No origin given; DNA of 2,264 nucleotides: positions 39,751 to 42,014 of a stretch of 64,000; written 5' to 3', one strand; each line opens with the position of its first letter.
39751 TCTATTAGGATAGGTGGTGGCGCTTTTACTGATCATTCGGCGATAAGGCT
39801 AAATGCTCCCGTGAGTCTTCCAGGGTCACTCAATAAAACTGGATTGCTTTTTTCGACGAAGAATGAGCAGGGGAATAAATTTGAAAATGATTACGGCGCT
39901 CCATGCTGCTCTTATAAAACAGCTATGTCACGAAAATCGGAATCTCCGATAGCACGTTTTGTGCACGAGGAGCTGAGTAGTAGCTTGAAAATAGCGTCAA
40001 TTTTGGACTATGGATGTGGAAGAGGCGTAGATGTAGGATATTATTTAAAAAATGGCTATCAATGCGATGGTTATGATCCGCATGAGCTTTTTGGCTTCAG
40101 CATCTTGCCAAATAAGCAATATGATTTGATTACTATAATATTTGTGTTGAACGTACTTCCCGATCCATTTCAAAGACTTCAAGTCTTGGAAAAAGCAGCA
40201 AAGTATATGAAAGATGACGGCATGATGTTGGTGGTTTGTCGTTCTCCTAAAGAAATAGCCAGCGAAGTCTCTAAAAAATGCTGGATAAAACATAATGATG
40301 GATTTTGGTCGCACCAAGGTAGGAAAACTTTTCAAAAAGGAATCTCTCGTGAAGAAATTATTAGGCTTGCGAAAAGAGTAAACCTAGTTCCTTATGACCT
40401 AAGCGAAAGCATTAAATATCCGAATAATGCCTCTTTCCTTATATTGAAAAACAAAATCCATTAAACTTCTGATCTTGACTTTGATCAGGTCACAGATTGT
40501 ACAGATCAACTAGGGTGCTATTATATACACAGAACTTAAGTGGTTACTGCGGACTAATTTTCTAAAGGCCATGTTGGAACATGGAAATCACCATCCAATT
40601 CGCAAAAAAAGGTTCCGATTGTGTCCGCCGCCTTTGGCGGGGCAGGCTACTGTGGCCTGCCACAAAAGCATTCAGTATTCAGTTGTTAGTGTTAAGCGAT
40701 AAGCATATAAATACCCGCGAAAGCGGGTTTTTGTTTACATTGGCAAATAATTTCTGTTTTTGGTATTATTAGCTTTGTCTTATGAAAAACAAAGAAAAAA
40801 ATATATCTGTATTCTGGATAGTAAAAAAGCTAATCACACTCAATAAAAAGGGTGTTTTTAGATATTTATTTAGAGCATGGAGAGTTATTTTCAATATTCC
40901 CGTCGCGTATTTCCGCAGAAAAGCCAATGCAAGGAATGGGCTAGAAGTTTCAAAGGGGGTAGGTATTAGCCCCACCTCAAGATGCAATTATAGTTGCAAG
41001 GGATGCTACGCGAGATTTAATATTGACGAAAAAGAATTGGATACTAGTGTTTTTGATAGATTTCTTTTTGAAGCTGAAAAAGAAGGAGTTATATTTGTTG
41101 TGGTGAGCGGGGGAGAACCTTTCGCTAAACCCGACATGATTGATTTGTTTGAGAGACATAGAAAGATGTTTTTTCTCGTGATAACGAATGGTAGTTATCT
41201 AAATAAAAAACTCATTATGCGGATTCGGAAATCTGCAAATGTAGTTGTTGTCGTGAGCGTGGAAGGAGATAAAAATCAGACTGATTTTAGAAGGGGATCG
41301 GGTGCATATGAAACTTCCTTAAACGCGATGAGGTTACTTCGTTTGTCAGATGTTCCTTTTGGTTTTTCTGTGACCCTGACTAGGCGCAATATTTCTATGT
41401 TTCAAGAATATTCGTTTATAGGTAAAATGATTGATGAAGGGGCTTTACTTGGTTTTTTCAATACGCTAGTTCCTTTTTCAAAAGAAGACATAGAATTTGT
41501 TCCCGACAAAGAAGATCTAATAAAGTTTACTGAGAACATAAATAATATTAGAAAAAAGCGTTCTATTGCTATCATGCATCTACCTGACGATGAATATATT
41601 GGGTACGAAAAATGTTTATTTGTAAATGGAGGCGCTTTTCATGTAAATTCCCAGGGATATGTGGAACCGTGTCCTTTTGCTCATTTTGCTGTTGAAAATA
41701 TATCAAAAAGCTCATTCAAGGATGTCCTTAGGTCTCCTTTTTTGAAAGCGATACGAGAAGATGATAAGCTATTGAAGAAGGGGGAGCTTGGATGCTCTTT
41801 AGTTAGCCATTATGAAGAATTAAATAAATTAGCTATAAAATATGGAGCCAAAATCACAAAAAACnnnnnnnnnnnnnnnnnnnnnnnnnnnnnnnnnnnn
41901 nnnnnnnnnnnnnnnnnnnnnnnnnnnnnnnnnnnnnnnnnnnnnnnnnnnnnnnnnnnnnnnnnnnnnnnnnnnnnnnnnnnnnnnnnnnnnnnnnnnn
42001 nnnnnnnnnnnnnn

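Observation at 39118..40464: Unusual single-polypeptide fusion of an EEP nuclease/phosphatase domain with a SAM methyltransferase domain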

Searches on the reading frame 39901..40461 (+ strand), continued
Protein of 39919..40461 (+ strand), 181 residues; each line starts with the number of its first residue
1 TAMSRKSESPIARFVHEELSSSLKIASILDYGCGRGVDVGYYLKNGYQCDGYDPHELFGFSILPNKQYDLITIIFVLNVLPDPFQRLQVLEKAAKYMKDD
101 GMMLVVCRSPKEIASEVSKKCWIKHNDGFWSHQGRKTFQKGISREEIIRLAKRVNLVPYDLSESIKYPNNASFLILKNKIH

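Call 65: find_homologous_proteins(query=P0149, max_evalue=0.001)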
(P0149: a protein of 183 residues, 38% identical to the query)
Query P0149 (183 aa): 38 proteins with E <= 0.001 among 167 candidates.
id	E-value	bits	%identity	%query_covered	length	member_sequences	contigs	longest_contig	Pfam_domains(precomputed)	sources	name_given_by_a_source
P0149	3.1e-121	420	100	100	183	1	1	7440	PF13489.13,PF08242.19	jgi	jgi:DNA phosphorothioation-associated putative methyltransferase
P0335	3.4e-69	250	66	100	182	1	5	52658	PF13489.13,PF08242.19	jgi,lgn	jgi:DNA phosphorothioation-associated putative methyltransferase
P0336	8.0e-61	223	59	99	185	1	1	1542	PF13489.13,PF08242.19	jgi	-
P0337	1.2e-45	173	51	99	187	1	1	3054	PF13489.13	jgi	jgi:DNA phosphorothioation-associated putative methyltransferase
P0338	3.8e-40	155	45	98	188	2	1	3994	PF13489.13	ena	-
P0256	5.4e-26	109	42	82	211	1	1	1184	PF13489.13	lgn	-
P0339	2.0e-25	107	42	79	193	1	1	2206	PF13489.13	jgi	jgi:hypothetical protein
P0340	1.1e-24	105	43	81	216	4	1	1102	PF13489.13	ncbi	ncbi:MAG: methyltransferase domain-containing protein, partial [Stackebrandtia sp.]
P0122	1.2e-22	98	44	67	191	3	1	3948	PF13489.13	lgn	-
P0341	1.4e-22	98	39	93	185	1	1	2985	PF13489.13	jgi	jgi:DNA phosphorothioation-associated putative methyltransferase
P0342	1.4e-21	95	39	79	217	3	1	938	PF13489.13,PF08241.19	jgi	jgi:SAM-dependent methyltransferase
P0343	1.5e-20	92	44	62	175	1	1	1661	PF13489.13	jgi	jgi:SAM-dependent methyltransferase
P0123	2.6e-18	84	35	75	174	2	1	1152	PF13489.13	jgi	jgi:SAM-dependent methyltransferase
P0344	4.2e-11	61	41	61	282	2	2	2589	PF13489.13,PF01230.30,PF13649.13,PF08241.19,PF08242.19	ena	-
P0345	7.8e-11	60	42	61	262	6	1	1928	PF13489.13,PF01230.30,PF13649.13,PF08242.19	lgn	-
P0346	3.0e-10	58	39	61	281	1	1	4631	PF13489.13,PF01230.30,PF13649.13,PF08241.19,PF08242.19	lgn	-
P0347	4.1e-10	58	39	61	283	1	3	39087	PF13847.13,PF13489.13,PF11969.14,PF01230.30,PF13649.13,PF08241.19,PF08242.19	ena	-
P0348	4.1e-10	58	38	61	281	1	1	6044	PF13489.13,PF01230.30,PF13649.13,PF08241.19,PF08242.19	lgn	-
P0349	8.0e-10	57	44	48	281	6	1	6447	PF13847.13,PF13489.13,PF01230.30,PF13649.13,PF08241.19,PF08242.19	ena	-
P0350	9.7e-10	56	45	49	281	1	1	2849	PF13489.13,PF01230.30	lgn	-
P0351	1.2e-9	56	40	61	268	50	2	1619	PF13489.13,PF01230.30,PF13649.13,PF08241.19,PF08242.19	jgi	jgi:Diadenosine tetraphosphate (Ap4A) hydrolase and other HIT family hydrolases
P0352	1.5e-9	56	37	61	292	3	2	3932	PF13489.13,PF11969.14,PF01230.30,PF13649.13,PF08241.19,PF08242.19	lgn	-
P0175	1.8e-9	55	41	61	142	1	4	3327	PF13489.13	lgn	-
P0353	2.0e-9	55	38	60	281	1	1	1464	PF13489.13,PF01230.30,PF13649.13,PF08241.19,PF08242.19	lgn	-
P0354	4.9e-9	54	39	61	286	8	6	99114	PF13489.13,PF11969.14,PF01230.30,PF13649.13,PF08242.19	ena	-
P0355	5.1e-9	54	38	61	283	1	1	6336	PF13489.13,PF11969.14,PF01230.30,PF08242.19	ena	-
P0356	5.1e-9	54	38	61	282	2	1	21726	PF13489.13,PF01230.30,PF13649.13,PF08241.19,PF08242.19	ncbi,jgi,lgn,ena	-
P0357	7.3e-9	54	38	61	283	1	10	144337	PF13489.13,PF11969.14,PF01230.30,PF13649.13,PF08241.19,PF08242.19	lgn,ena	-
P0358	8.2e-9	53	38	61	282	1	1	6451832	PF13489.13,PF01230.30,PF13649.13,PF08241.19,PF08242.19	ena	-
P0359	8.5e-9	53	38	61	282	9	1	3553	PF13489.13,PF01230.30,PF13649.13,PF08241.19,PF08242.19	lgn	-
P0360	2.4e-8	52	37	61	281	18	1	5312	PF13489.13,PF01230.30,PF13649.13,PF08241.19,PF08242.19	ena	-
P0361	3.2e-8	51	36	61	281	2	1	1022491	PF13847.13,PF13489.13,PF01230.30,PF13649.13,PF08241.19,PF08242.19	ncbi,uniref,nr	ncbi:HIT domain-containing protein [Hymenobacter sp. M29]|uniref:HIT domain-containing protein n=1 T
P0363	7.1e-8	50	40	61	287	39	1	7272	PF13489.13,PF11969.14,PF01230.30,PF13649.13,PF08241.19,PF08242.19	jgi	jgi:diadenosine tetraphosphate (Ap4A) HIT family hydrolase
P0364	1.2e-7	49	39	58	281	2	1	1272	PF13489.13,PF01230.30,PF13649.13,PF08241.19,PF08242.19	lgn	-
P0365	3.4e-7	48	38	61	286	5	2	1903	PF13489.13,PF11969.14,PF01230.30,PF13649.13,PF08242.19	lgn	-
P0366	3.8e-7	48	37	58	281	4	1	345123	PF13489.13,PF01230.30,PF13649.13,PF08241.19,PF08242.19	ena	-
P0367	8.3e-6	44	48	30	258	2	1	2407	PF13489.13,PF01230.30,PF13649.13,PF08242.19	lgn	-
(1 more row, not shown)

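Call 88: fold_search(model_id=the predicted structure, library=viral)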
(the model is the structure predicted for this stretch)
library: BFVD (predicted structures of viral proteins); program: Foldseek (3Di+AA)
matches with E <= 10: 1004; with E <= 0.001: 111
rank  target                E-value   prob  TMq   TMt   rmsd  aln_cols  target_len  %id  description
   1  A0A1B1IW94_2          5.1e-09  1.00  0.65  0.14   4.3       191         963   21  (no name in the UniProt tables at hand)
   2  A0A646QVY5            3.2e-07  1.00  0.64  0.11   3.7       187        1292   19  (no name in the UniProt tables at hand)
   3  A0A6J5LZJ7            3.4e-07  1.00  0.63  0.50   4.2       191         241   17  Uncharacterized protein [uncultured Caudovirales phage]
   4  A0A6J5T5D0            4.7e-07  1.00  0.59  0.59   5.8       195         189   13  Uncharacterized protein [uncultured Caudovirales phage]
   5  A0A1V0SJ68            7.8e-07  1.00  0.64  0.18   3.7       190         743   13  Methyltransferase [Klosneuvirus KNV1]
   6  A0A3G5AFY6            1.4e-06  1.00  0.57  0.19   8.0       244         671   13  mRNA capping enzyme [Satyrvirus sp.]
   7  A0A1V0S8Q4            1.5e-06  1.00  0.54  0.19   8.5       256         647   13  mRNA capping enzyme [Catovirus CTV1]
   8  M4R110                1.6e-06  1.00  0.61  0.66   3.6       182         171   18  (no name in the UniProt tables at hand)
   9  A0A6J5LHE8            1.9e-06  1.00  0.65  0.22   3.4       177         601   15  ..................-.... domain containing protein [uncultured Caudovirales phage]
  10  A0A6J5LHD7            2.0e-06  1.00  0.58  0.63   6.8       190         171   12  Uncharacterized protein [uncultured Caudovirales phage]
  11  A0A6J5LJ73            2.6e-06  1.00  0.57  0.43   4.8       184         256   16  AdoMet_MTases domain containing protein [uncultured Caudovirales phage]
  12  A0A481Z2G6            3.9e-06  1.00  0.56  0.44   7.8       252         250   14  mRNA (guanine-N(7))-methyltransferase [Pithovirus LCPAC001]
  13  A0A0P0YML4            4.1e-06  1.00  0.58  0.40   6.3       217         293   16  (no name in the UniProt tables at hand)
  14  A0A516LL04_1          5.0e-06  1.00  0.60  0.11   4.0       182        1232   19  (no name in the UniProt tables at hand)
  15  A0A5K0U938            5.7e-06  1.00  0.53  0.17   9.9       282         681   13  Uncharacterized protein [Yasminevirus sp. GU-2018]
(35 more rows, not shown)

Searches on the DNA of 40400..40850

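Call 61: search_rna_families(source=window, start=40400, end=40850, threshold=evalue, max_evalue=1)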
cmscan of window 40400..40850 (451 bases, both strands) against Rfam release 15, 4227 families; matches with E-value up to 1: 3.
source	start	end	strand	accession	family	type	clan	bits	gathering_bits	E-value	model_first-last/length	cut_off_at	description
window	40702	40780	+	RF02351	psRNA14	Gene; sRNA;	-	24.1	60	0.086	1-84/84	no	Proteobacteria sRNA psRNA14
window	40705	40812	-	RF00512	Leu_leader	Cis-reg; leader;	-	21.6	50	0.038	1-148/148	no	Leucine operon leader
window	40650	40736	+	RF00512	Leu_leader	Cis-reg; leader;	-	19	50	0.17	1-148/148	no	Leucine operon leader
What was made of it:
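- Tried and rejected: No credible Rfam match at E<=1: only three weak hits, far below their gathering scores, to unrelated families (call 61).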

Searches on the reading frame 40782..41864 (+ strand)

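Call 10: search_protein_families(library=pfam, proteins=[window:40782-41864:+], max_evalue=0.01)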
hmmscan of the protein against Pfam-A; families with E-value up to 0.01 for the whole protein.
window:40782-41864:+ (361 aa): 4 families
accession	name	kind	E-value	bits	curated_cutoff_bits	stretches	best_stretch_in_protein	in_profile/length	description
PF04055.27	Radical_SAM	-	4.8e-17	63.1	29.5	1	62-209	1-161/166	Radical SAM superfamily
PF13186.11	SPASM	-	2e-06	28.4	21.5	1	278-328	1-56/67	Iron-sulfur cluster-binding domain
PF13353.11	Fer4_12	-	3.4e-06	27.9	22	1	66-167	13-124/137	4Fe-4S single cluster domain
PF16239.10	DUF4898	-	0.0049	17.4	25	0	225-265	30-71/82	Domain of unknown function (DUF4898)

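Call 68: search_protein_families(library=ncbifam, proteins=[window:40782-41864:+], max_evalue=0.01)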
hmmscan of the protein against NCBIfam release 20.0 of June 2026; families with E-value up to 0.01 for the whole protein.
window:40782-41864:+ (361 aa): 57 families (the best 25 are shown)
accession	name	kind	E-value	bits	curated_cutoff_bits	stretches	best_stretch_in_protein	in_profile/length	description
TIGR04250.1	SCM_rSAM_ScmE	equivalog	3.6e-21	75.5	400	1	58-209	3-160/358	SynChlorMet cassette radical SAM/SPASM protein ScmE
TIGR04051.1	rSAM_NirJ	equivalog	8.5e-21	74.3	515.45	1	66-206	10-155/354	heme d1 biosynthesis radical SAM protein NirJ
TIGR04545.1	rSAM_ahbD_hemeb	equivalog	1.7e-20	73.7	500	1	65-223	7-171/339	heme b synthase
TIGR04317.1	W_rSAM_matur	equivalog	7.1e-20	71.4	380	1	60-301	6-260/349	tungsten cofactor oxidoreductase radical SAM maturase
TIGR04055.1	rSAM_NirJ2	equivalog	1.7e-18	67.3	500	1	64-327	6-285/326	putative heme d1 biosynthesis radical SAM protein NirJ2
TIGR03962.1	mycofact_rSAM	equivalog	4.8e-18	65.4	265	1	52-215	6-174/339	mycofactocin radical SAM maturase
TIGR04054.1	rSAM_NirJ1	equivalog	7.3e-17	61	650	1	49-209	25-192/387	putative heme d1 biosynthesis radical SAM protein NirJ1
NF050035.1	rSAM_WgK_link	exception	1.3e-16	60.6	650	1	60-205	11-162/367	radical SAM/SPASM peptide maturase WgkB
TIGR02109.1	PQQ_syn_pqqE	equivalog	4.8e-15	55.3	381.35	1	65-318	14-274/358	pyrroloquinoline quinone biosynthesis protein PqqE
TIGR04082.1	rSAM_for_selen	equivalog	5e-15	55.2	350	1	65-261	206-403/516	thio(seleno)oxazole modification radical SAM maturase SbtM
TIGR04053.2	TIGR04053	equivalog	3.7e-14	52.8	395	1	65-209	15-168/366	TIGR04053 family radical SAM/SPASM domain-containing protein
TIGR04303.1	GeoRSP_rSAM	equivalog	1.5e-12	47.8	400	1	66-345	13-300/325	GeoRSP system radical SAM/SPASM protein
TIGR04546.1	rSAM_ahbC_deAc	equivalog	2.1e-12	46.6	650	1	65-205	46-191/390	12,18-didecarboxysiroheme deacetylase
NF038283.1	viperin_w_prok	equivalog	4.5e-12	45.7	180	1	65-177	9-131/281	viperin family antiviral radical SAM protein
TIGR03961.1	rSAM_PTO1314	hypoth_equivalog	1.1e-11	44.6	306.05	1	66-258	31-218/332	PTO1314 family radical SAM protein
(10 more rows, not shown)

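Call 69: search_protein_families(library=padloc, proteins=[window:40782-41864:+], max_evalue=0.01)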
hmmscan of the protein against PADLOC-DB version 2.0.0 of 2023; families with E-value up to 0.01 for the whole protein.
window:40782-41864:+ (361 aa): 2 families
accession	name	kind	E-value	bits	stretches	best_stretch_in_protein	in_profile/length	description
PDLC02903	pVip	-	7.8e-15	53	1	65-188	7-128/257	Viperins not associated with kinases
PDLC02904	pVip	-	8.5e-12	43.1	1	65-172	10-119/262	Viperins associated with kinases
